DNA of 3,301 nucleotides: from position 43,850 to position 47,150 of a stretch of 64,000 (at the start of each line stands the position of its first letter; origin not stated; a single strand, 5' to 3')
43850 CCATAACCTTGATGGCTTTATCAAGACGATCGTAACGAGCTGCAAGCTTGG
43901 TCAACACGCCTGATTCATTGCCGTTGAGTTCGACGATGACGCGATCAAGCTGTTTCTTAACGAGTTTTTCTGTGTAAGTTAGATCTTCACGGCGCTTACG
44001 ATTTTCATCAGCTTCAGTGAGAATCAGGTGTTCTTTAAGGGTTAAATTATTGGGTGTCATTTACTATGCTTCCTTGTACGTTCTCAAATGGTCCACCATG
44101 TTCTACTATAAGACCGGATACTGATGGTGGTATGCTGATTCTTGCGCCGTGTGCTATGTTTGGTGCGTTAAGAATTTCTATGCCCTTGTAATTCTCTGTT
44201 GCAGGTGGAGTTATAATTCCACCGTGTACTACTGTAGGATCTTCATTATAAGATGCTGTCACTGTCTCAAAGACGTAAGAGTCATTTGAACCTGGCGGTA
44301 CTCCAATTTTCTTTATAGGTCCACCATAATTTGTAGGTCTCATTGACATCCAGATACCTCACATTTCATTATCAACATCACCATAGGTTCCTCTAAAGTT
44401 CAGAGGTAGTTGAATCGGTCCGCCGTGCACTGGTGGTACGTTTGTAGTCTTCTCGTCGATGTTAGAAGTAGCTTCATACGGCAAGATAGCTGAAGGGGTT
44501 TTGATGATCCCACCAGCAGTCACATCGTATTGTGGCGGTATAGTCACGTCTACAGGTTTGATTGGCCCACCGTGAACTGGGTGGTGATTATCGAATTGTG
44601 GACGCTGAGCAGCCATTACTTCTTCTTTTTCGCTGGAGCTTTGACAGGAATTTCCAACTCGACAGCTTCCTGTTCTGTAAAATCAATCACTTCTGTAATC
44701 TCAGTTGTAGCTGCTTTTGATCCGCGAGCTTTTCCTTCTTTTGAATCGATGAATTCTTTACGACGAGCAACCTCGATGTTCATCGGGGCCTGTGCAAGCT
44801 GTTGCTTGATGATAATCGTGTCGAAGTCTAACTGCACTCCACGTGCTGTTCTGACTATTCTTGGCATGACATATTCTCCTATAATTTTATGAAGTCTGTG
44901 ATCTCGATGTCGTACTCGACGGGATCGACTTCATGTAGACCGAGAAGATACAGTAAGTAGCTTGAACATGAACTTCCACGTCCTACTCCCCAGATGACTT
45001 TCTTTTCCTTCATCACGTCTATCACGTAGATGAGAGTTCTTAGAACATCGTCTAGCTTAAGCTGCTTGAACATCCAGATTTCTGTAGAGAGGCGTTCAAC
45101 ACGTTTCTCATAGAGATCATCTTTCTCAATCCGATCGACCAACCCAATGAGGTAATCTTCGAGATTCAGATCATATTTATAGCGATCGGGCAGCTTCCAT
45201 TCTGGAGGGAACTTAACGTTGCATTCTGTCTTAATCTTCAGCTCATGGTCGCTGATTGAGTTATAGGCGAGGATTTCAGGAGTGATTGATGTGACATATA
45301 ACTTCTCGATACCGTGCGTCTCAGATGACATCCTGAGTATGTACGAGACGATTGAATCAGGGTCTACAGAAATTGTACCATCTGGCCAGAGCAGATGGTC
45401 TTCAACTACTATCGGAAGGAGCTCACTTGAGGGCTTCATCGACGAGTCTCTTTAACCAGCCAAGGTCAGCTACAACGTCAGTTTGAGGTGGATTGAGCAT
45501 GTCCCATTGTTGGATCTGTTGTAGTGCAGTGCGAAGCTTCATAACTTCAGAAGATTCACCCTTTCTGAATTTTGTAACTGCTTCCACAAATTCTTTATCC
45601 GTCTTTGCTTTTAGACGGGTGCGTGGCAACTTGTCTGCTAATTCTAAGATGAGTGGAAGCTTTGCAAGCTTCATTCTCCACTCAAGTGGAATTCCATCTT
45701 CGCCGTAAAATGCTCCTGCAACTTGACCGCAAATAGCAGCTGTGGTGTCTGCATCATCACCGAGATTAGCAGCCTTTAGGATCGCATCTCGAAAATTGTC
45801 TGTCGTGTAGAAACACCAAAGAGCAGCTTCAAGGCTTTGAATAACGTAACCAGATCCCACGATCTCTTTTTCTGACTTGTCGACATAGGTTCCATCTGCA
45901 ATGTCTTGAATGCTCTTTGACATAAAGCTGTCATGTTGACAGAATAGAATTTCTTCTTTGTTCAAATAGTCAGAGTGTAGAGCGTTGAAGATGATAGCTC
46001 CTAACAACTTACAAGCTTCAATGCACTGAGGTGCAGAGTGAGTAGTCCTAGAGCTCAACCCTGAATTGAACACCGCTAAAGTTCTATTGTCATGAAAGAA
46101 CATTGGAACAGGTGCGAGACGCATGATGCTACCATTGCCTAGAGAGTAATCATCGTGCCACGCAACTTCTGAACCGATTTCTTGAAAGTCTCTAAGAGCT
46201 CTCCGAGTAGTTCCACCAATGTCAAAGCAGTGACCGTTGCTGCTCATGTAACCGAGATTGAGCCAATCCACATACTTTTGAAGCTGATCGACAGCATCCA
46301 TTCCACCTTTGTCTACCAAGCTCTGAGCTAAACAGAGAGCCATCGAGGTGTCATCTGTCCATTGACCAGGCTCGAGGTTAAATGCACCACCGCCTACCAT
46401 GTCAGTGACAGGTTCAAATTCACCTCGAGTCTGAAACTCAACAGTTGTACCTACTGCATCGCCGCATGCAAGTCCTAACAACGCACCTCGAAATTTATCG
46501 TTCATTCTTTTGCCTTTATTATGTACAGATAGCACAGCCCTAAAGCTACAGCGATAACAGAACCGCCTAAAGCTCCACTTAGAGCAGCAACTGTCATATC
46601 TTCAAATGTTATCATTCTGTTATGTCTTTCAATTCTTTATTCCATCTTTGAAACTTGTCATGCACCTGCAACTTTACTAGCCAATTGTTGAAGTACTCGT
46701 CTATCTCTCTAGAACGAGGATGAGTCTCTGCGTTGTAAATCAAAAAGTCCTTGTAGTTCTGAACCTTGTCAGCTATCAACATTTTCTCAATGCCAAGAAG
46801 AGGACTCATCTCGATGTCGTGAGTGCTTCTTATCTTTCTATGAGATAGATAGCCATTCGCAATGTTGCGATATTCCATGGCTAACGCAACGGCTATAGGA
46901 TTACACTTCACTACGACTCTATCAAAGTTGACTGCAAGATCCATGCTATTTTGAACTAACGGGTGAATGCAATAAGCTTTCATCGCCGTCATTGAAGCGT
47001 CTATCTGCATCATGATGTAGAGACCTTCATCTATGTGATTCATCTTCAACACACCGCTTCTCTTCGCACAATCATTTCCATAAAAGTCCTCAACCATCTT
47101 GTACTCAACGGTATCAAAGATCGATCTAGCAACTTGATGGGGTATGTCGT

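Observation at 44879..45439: Minimal DnaE-like (C-family) polymerase split into two genes 18 kb apart, with the break just before the catalytic acidic motif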

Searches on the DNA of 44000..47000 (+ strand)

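Call 5: search_dna_similar(query=window:44000-47000:+, collection=phages, mode=near, max_rows=15)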
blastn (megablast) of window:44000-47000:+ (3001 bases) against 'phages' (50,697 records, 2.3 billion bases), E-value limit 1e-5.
No match.

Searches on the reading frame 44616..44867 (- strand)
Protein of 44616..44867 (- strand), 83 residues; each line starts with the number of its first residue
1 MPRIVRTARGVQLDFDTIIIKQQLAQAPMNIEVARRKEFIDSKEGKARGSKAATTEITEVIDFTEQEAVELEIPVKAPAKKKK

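Call 83: search_protein_families(library=pfam, proteins=[window:44616-44867:-], max_evalue=1)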
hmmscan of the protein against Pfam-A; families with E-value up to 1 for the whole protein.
window:44616-44867:- (83 aa): 1 family
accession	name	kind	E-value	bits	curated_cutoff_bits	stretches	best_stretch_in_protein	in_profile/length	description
PF12353.13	eIF3g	-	0.11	13.1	24.4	1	20-72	32-86/130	Eukaryotic translation initiation factor 3 subunit G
